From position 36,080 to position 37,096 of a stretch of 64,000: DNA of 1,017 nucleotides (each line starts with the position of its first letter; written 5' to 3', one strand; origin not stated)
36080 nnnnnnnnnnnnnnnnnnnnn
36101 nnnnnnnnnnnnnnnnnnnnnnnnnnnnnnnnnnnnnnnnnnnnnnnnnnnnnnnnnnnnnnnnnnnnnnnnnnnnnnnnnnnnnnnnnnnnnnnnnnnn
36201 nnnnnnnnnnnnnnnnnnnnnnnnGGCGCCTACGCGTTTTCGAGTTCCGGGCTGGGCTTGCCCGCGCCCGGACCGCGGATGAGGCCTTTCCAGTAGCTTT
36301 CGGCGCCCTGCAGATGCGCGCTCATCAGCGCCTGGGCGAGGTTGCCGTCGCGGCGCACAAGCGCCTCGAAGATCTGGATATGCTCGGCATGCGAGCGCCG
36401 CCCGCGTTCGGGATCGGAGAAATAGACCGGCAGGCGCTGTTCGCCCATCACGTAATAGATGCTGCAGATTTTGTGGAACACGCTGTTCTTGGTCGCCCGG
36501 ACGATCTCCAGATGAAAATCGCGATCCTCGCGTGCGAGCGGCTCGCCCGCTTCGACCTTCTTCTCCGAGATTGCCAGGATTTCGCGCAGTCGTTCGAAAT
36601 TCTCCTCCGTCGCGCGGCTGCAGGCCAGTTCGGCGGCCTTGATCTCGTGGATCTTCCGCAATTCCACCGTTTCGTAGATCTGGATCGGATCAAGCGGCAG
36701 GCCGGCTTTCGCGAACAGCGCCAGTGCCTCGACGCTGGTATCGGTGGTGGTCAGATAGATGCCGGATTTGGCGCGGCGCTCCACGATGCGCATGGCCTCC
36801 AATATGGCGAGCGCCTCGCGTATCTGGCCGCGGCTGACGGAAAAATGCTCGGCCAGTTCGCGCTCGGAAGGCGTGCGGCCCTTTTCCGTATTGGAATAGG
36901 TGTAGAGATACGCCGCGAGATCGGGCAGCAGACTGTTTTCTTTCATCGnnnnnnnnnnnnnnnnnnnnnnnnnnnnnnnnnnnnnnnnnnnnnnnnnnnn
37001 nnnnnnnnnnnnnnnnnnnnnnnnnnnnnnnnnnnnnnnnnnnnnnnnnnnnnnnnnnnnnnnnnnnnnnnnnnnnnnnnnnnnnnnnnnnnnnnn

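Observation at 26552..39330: Four-operator regulon with the same about 180-bp architecture at two promoters 12.6 kb apart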

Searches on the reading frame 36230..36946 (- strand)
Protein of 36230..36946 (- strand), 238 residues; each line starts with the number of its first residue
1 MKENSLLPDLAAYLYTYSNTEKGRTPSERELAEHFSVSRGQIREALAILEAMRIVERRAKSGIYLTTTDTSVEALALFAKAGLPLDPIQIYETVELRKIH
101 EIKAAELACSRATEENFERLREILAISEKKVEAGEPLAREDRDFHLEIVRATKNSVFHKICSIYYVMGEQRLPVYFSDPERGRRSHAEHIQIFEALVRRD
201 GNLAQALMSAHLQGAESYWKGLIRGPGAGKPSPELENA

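Call 7: search_protein_families(library=pfam, proteins=[window:36230-36946:-])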
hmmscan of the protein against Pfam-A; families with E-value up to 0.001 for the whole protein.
window:36230-36946:- (238 aa): 4 families
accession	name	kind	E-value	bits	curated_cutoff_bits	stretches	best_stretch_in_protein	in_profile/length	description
PF07729.17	FCD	-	1.5e-24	87.3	24.3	1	93-213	2-124/125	FCD domain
PF00392.27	GntR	-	1.7e-10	40.9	27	1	26-64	25-63/64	Bacterial regulatory proteins, gntR family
PF14502.12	HTH_41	-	7.2e-05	22.6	25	1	29-65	10-48/48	Helix-turn-helix domain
PF04539.22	Sigma70_r3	-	0.00063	20.2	25.3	0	20-59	15-54/78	Sigma-70 region 3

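Call 12: find_homologous_proteins(query=window:36230-36946:-, max_evalue=1e-30)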
Query window:36230-36946:- (238 aa): 941 proteins with E <= 1e-30 among 2649 candidates; the best 120 are listed.
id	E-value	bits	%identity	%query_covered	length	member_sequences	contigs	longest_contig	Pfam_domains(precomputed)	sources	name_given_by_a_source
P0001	2.6e-150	516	100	100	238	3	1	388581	PF07729.18,PF00392.28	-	-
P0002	8.4e-142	488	95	100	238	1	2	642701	PF07729.18,PF00392.28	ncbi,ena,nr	ncbi:MAG: FadR family transcriptional regulator [Rhizobiaceae bacterium]|nr:FadR family transcriptio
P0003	8.4e-141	485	95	100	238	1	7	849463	PF07729.18,PF00392.28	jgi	jgi:DNA-binding FadR family transcriptional regulator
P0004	2.9e-137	474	92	100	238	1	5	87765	PF07729.18,PF00392.28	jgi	jgi:DNA-binding FadR family transcriptional regulator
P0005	2.1e-136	471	91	100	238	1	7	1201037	PF07729.18,PF00392.28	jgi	jgi:DNA-binding FadR family transcriptional regulator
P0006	2.5e-136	470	91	100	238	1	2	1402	PF07729.18,PF00392.28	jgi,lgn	-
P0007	7.1e-135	466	91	100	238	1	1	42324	PF07729.18,PF00392.28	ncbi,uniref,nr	ncbi:FadR/GntR family transcriptional regulator [Mesorhizobium xinjiangense]|uniref:FadR/GntR family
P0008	8.5e-135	465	91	100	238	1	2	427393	PF07729.18,PF00392.28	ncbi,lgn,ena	-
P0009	9.0e-132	456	88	100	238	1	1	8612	PF07729.18,PF00392.28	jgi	jgi:DNA-binding FadR family transcriptional regulator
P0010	3.7e-131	454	87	100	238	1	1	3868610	PF07729.18,PF00392.28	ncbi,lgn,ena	-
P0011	1.9e-128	445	88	97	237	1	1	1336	PF07729.18,PF00392.28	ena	-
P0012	1.2e-127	442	86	100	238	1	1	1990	PF07729.18,PF00392.28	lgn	-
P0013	4.3e-126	437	83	100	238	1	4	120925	PF07729.18,PF14502.13,PF00392.28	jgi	jgi:DNA-binding FadR family transcriptional regulator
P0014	1.4e-125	435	85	100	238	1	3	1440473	PF07729.18,PF00392.28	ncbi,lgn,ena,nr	ncbi:MAG: FadR family transcriptional regulator [Rhizobiaceae bacterium]|nr:FadR family transcriptio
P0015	1.4e-125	435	85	100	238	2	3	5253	PF07729.18,PF00392.28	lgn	-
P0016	1.8e-125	435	85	100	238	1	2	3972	PF07729.18,PF00392.28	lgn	-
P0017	1.8e-125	435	83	100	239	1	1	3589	PF07729.18,PF00392.28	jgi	jgi:DNA-binding FadR family transcriptional regulator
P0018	2.4e-125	435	83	100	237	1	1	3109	PF07729.18,PF14502.13,PF00392.28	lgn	-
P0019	2.6e-125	434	83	100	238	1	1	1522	PF07729.18,PF00392.28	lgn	-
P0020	4.1e-125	434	84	100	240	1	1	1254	PF07729.18,PF00392.28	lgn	-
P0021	8.8e-125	433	84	100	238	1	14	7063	PF07729.18,PF00392.28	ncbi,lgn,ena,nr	ncbi:MAG: FadR family transcriptional regulator [Rhizobiaceae bacterium]|nr:FadR family transcriptio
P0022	1.0e-124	432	82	100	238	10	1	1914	PF07729.18,PF00392.28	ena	-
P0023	1.2e-124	432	83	100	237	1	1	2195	PF07729.18,PF14502.13,PF00392.28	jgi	jgi:DNA-binding FadR family transcriptional regulator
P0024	1.3e-124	432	83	100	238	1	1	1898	PF07729.18,PF00392.28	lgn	-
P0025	1.7e-124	432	82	100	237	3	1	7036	PF07729.18,PF14502.13,PF00392.28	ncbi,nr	ncbi:MAG: FadR family transcriptional regulator [Rhizobiaceae bacterium]|nr:FadR family transcriptio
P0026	2.3e-124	431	83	100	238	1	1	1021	PF07729.18,PF00392.28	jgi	jgi:DNA-binding FadR family transcriptional regulator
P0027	2.7e-124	431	84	100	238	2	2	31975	PF07729.18,PF00392.28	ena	-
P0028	3.2e-124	431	83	100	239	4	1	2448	PF07729.18,PF00392.28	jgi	jgi:DNA-binding FadR family transcriptional regulator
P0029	4.5e-124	430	82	100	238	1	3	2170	PF07729.18,PF00392.28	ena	-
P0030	5.8e-124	430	86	96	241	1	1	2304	PF07729.18,PF14502.13,PF00392.28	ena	-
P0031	7.1e-124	430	88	95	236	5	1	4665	PF07729.18,PF00392.28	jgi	-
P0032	8.9e-124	429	82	100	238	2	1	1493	PF07729.18,PF00392.28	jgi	jgi:DNA-binding FadR family transcriptional regulator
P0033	9.3e-124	429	81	100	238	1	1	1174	PF07729.18,PF00392.28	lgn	-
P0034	1.0e-123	429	83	100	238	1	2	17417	PF07729.18,PF14502.13,PF00392.28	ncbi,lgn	ncbi:MAG: FadR/GntR family transcriptional regulator [Mesorhizobium sp.]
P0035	1.3e-123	429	83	100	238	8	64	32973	PF07729.18,PF00392.28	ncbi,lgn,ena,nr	ncbi:MAG: FadR family transcriptional regulator [Brucellaceae bacterium]|nr:FadR family transcriptio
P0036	2.0e-123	428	82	100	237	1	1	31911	PF07729.18,PF14502.13,PF00392.28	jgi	jgi:DNA-binding FadR family transcriptional regulator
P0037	2.3e-123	428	82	100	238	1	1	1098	PF07729.18,PF00392.28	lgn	-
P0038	3.4e-123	428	82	100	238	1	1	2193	PF07729.18,PF00392.28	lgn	-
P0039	4.7e-123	427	82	100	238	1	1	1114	PF07729.18,PF00392.28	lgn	-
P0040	5.2e-123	427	82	100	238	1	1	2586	PF07729.18,PF00392.28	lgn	-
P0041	5.8e-123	427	83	100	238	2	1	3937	PF07729.18,PF00392.28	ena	-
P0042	7.5e-123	426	81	98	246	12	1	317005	PF07729.18,PF00392.28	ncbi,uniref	ncbi:FadR/GntR family transcriptional regulator [Mesorhizobium sp. KR2-14]|uniref:FadR/GntR family t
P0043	7.7e-123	426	82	98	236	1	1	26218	PF07729.18,PF00392.28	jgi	-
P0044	1.7e-122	425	82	99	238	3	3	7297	PF07729.18,PF14502.13,PF00392.28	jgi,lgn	jgi:DNA-binding FadR family transcriptional regulator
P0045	2.0e-122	425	84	94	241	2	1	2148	PF07729.18,PF14502.13,PF00392.28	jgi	jgi:DNA-binding FadR family transcriptional regulator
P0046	2.0e-122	425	81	100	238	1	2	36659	PF07729.18,PF00392.28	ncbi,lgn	-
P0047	2.2e-122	425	81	100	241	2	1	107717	PF07729.18,PF14502.13,PF00392.28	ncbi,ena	-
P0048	2.3e-122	425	82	100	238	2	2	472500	PF07729.18,PF00392.28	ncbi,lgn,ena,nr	ncbi:MAG: FadR family transcriptional regulator [Rhizobiaceae bacterium]|nr:FadR family transcriptio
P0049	2.4e-122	425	85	96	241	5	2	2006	PF07729.18,PF14502.13,PF00392.28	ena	-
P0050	2.4e-122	425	83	99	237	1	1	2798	PF07729.18,PF14502.13,PF00392.28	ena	-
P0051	2.8e-122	425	84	95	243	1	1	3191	PF07729.18,PF00392.28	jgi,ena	-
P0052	2.8e-122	425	83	100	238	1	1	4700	PF07729.18,PF00392.28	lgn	-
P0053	4.0e-122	424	82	100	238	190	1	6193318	PF07729.18,PF00392.28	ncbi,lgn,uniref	ncbi:FadR/GntR family transcriptional regulator [Mesorhizobium sp. AaZ16]|uniref:FadR/GntR family tr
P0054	4.1e-122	424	84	96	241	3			PF07729.18,PF00392.28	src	-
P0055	4.4e-122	424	85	96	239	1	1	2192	PF07729.18,PF14502.13,PF00392.28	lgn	-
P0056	4.4e-122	424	82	100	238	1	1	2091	PF07729.18,PF00392.28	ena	-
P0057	4.7e-122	424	82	100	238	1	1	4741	PF07729.18,PF00392.28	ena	-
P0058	5.2e-122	424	85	98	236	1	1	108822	PF07729.18,PF00392.28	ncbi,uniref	ncbi:FadR/GntR family transcriptional regulator [Mesorhizobium sp. IMUNJ 23232]|uniref:FadR/GntR fam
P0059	5.2e-122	424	84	95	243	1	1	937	PF07729.18,PF00392.28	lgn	-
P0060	5.4e-122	424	85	94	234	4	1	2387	PF07729.18,PF00392.28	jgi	jgi:DNA-binding FadR family transcriptional regulator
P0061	6.9e-122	423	83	97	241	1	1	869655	PF07729.18,PF00392.28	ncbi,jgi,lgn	jgi:DNA-binding FadR family transcriptional regulator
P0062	7.1e-122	423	83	100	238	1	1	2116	PF07729.18,PF00392.28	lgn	-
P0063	7.4e-122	423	82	98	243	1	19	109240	PF07729.18,PF14502.13,PF00392.28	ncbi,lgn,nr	ncbi:MAG: GntR family transcriptional regulator [Alphaproteobacteria bacterium]|nr:MAG: GntR family 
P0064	8.2e-122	423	82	100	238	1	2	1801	PF07729.18,PF00392.28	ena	-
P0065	8.2e-122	423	86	94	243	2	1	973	PF07729.18,PF00392.28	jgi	jgi:DNA-binding FadR family transcriptional regulator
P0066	1.0e-121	423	84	98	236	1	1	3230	PF07729.18,PF00392.28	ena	-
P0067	1.2e-121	422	84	95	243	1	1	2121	PF07729.18,PF00392.28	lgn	-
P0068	1.3e-121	422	83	98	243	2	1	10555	PF07729.18,PF00392.28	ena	-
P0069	1.9e-121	422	81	99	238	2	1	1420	PF07729.18,PF00392.28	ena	-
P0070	2.0e-121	422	82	100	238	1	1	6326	PF07729.18,PF00392.28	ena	-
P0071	2.4e-121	421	82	98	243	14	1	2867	PF07729.18,PF14502.13,PF00392.28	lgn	-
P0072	2.4e-121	421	81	98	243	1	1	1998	PF07729.18,PF00392.28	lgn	-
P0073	2.6e-121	421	82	100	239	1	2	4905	PF07729.18,PF00392.28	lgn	-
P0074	3.1e-121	421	81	100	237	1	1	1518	PF07729.18,PF14502.13,PF00392.28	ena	-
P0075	3.5e-121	421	84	95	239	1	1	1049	PF07729.18,PF00392.28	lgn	-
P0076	3.8e-121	421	84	97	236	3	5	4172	PF07729.18,PF00392.28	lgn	-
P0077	5.0e-121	420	84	98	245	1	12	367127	PF07729.18,PF00392.28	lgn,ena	-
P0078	5.6e-121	420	84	95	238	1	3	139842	PF07729.18,PF00392.28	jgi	jgi:DNA-binding FadR family transcriptional regulator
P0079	5.8e-121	420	80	100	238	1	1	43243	PF07729.18,PF00392.28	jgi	jgi:DNA-binding FadR family transcriptional regulator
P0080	6.1e-121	420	84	95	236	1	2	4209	PF07729.18,PF00392.28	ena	-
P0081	6.4e-121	420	84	94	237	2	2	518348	PF07729.18,PF00392.28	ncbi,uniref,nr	ncbi:FadR family transcriptional regulator [Rhizobiaceae bacterium n13]|uniref:FadR family transcrip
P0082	7.5e-121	420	86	94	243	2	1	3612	PF07729.18,PF00392.28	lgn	-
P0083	8.7e-121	420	81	100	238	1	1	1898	PF07729.18,PF00392.28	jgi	jgi:DNA-binding FadR family transcriptional regulator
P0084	9.2e-121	420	83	94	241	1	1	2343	PF07729.18,PF14502.13,PF00392.28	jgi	jgi:DNA-binding FadR family transcriptional regulator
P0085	9.6e-121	419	81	100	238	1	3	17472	PF07729.18,PF00392.28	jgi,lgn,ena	jgi:DNA-binding FadR family transcriptional regulator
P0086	1.2e-120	419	83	98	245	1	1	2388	PF07729.18,PF00392.28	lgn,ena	-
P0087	1.3e-120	419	85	94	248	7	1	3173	PF07729.18,PF00392.28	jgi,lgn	jgi:DNA-binding FadR family transcriptional regulator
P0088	1.5e-120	419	82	100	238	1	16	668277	PF07729.18,PF00392.28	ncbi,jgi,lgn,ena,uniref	ncbi:FadR/GntR family transcriptional regulator [Mesorhizobium sp. CN5-321]|jgi:DNA-binding FadR fam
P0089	1.8e-120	419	83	96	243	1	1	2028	PF07729.18,PF00392.28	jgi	jgi:DNA-binding FadR family transcriptional regulator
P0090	2.1e-120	418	81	100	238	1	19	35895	PF07729.18,PF00392.28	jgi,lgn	jgi:DNA-binding FadR family transcriptional regulator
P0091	2.4e-120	418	85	94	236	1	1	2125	PF07729.18,PF00392.28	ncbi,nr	ncbi:MAG TPA: FadR/GntR family transcriptional regulator [Rhizobiaceae bacterium]|nr:FadR/GntR famil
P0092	2.7e-120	418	81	100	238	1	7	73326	PF07729.18,PF00392.28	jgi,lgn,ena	jgi:DNA-binding FadR family transcriptional regulator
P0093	3.0e-120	418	84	95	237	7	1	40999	PF07729.18,PF00392.28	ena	-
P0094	3.0e-120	418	81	100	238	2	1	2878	PF07729.18,PF00392.28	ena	-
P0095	3.0e-120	418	82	100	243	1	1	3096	PF07729.18,PF00392.28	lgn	-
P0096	3.1e-120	418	84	95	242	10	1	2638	PF07729.18,PF00392.28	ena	-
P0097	3.4e-120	418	83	94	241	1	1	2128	PF07729.18,PF14502.13,PF00392.28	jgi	jgi:DNA-binding FadR family transcriptional regulator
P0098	3.7e-120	418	83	97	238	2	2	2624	PF07729.18,PF00392.28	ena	-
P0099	4.9e-120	417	84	95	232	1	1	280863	PF07729.18,PF00392.28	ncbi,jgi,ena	jgi:DNA-binding FadR family transcriptional regulator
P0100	7.1e-120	417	81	100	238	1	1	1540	PF07729.18,PF00392.28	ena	-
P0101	9.6e-120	416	80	100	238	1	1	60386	PF07729.18,PF00392.28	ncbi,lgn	-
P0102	1.2e-119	416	80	100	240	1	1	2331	PF07729.18,PF00392.28,PF04539.23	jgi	jgi:DNA-binding FadR family transcriptional regulator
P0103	1.4e-119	416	81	100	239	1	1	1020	PF07729.18,PF00392.28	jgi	-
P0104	1.4e-119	416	83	98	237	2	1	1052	PF07729.18,PF00392.28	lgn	-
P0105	1.4e-119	416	83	95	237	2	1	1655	PF07729.18,PF00392.28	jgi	jgi:DNA-binding FadR family transcriptional regulator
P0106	1.4e-119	416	82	97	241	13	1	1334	PF07729.18,PF00392.28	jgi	-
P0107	1.5e-119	416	82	98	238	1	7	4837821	PF07729.18,PF00392.28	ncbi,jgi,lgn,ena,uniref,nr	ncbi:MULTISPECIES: FadR/GntR family transcriptional regulator [unclassified Mesorhizobium]|jgi:DNA-b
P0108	1.7e-119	415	83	94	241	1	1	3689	PF07729.18,PF00392.28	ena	-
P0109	1.7e-119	415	83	94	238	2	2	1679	PF07729.18,PF00392.28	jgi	jgi:DNA-binding FadR family transcriptional regulator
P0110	1.8e-119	415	81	100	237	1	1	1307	PF07729.18,PF00392.28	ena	-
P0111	2.1e-119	415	81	100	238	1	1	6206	PF07729.18,PF00392.28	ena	-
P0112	2.2e-119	415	83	97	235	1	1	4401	PF07729.18,PF00392.28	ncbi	-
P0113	2.6e-119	415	81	100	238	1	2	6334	PF07729.18,PF00392.28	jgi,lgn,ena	jgi:DNA-binding FadR family transcriptional regulator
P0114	2.6e-119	415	84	95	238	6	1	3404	PF07729.18,PF00392.28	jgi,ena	-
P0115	2.9e-119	415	82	94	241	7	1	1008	PF07729.18,PF14502.13,PF00392.28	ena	-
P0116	2.9e-119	415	81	98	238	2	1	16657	PF07729.18,PF00392.28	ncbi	-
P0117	3.1e-119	415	83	97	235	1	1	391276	PF07729.18,PF00392.28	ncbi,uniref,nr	ncbi:FadR family transcriptional regulator [Pseudaminobacter sp. 19-2017]|uniref:FadR family transcr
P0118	3.4e-119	414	81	98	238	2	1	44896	PF07729.18,PF00392.28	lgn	-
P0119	3.5e-119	414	84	95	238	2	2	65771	PF07729.18,PF00392.28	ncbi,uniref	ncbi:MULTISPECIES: FadR/GntR family transcriptional regulator [unclassified Mesorhizobium]|uniref:Fa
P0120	3.7e-119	414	81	100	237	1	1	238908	PF07729.18,PF00392.28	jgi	jgi:DNA-binding FadR family transcriptional regulator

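Call 14: find_related_loci(query=window:36230-36946:-, collection=genome_contigs, flank=10000)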
Query window:36230-36946:- (238 aa) in genome_contigs; peptide patterns used: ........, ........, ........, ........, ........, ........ (x = any residue, [..] = any of these).
599 stretches matched a pattern (row limit reached: there are more); 315 encode a relative of the query (tblastn E <= 1e-3); the best 80 are kept; 80 distinct loci.
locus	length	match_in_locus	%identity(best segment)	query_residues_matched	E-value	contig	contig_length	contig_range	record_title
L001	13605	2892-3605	95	1-238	8e-151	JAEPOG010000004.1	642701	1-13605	MAG: Rhizobiaceae bacterium isolate HXMU1421-7 k141_32248_length_642701_cov_58.8820, whole genome shotgun sequence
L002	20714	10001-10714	91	1-238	8e-144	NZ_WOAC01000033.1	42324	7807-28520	Mesorhizobium xinjiangense strain lm94 scaffold33.1-size42324, whole genome shotgun sequence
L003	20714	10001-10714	91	1-238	3e-142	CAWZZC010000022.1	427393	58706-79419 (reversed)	MAG: Mesorhizobium sp. isolate MAG_11A_R8 genome assembly, contig: k141_12403, whole genome shotgun sequence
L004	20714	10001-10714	87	1-238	3e-139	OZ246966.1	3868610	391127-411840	MAG: Rhizobiaceae bacterium isolate 00eac2f6-4d94-45ce-832a-8b192eceb941 genome assembly, chromosome: 1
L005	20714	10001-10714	85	1-238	6e-135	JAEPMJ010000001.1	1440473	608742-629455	MAG: Rhizobiaceae bacterium isolate HCUG1432-7 k141_47159_length_1440473_cov_21.0000, whole genome shotgun sequence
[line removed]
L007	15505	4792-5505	83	1-238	2e-133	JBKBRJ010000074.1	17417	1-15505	MAG: Mesorhizobium sp. isolate 21H_026.bin.52 NODE_2709_length_17417_cov_3.077012, whole genome shotgun sequence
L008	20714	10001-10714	84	1-238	3e-133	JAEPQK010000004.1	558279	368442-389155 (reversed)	MAG: Rhizobiaceae bacterium isolate HXMU1428-9 NODE_4_length_558279_cov_21.142807, whole genome shotgun sequence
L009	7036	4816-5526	82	1-238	4e-132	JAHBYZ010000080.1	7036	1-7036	MAG: Rhizobiaceae bacterium isolate ACE_PRO32 PRO32_80, whole genome shotgun sequence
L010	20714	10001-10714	82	1-238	7e-132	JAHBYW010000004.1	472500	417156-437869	MAG: Rhizobiaceae bacterium isolate ACE_PRO29 PRO29_4, whole genome shotgun sequence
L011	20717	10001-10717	82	1-238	6e-132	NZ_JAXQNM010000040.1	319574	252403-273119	Chelativorans sp. M5D2P16 220, whole genome shotgun sequence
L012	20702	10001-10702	83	1-234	1e-130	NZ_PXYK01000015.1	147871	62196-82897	Kumtagia ephedrae strain 6GN-30 ZB100014, whole genome shotgun sequence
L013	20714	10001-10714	82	1-238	1e-131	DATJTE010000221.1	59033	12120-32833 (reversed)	MAG TPA_asm: Rhizobiaceae bacterium isolate SMAG_U15012 k141_1212347, whole genome shotgun sequence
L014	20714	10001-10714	83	1-238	2e-131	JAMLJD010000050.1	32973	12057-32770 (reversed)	MAG: Rhizobiaceae bacterium isolate ACE_NR_PROT9 ACE_NR_PROT9_50, whole genome shotgun sequence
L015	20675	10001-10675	88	1-225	1e-131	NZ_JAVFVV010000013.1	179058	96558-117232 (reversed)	Mesorhizobium sp. LHD-90 LHD.90_ctg13, whole genome shotgun sequence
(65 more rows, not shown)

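Call 21: search_protein_families(library=ncbifam, proteins=[window:36230-36946:-], max_evalue=0.00001)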
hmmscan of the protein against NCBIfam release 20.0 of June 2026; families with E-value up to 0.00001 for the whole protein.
window:36230-36946:- (238 aa): 10 families
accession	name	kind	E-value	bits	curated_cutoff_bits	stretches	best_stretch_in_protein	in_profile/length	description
NF003011.0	PRK03837.1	subfamily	2.9e-29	102.4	260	1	21-221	33-235/241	transcriptional regulator NanR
NF007741.0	PRK10421.1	equivalog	1.7e-19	70.2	311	1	19-213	24-227/262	transcriptional regulator LldR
NF007588.0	PRK10225.1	equivalog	2.7e-19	69.5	442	1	23-213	31-225/257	Uxu operon transcriptional regulator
NF008571.0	PRK11523.1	equivalog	1.6e-14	54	396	1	24-214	31-220/258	transcriptional regulator ExuR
NF007442.0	PRK09990.1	equivalog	2.1e-14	53.6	301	1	25-215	34-231/256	transcriptional regulator GlcC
NF007001.0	PRK09464.1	equivalog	2.5e-14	53.5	330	1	24-213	33-226/254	pyruvate dehydrogenase complex transcriptional repressor PdhR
TIGR03338.1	phnR_burk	equivalog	7.8e-10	38.7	271.5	1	21-214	30-208/212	phosphonate utilization associated transcriptional regulator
TIGR02018.2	his_ut_repres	equivalog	2.5e-08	33.6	220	1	23-167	21-161/226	histidine utilization transcriptional repressor HutC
NF041547.1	GntR_LSA1692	equivalog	1.1e-06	28.4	275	1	21-85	21-88/233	GntR family transcriptional regulator, LSA1692 subfamily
TIGR03337.1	phnR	equivalog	7e-06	25.9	296.75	0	22-67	22-67/231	phosphonate utilization transcriptional regulator PhnR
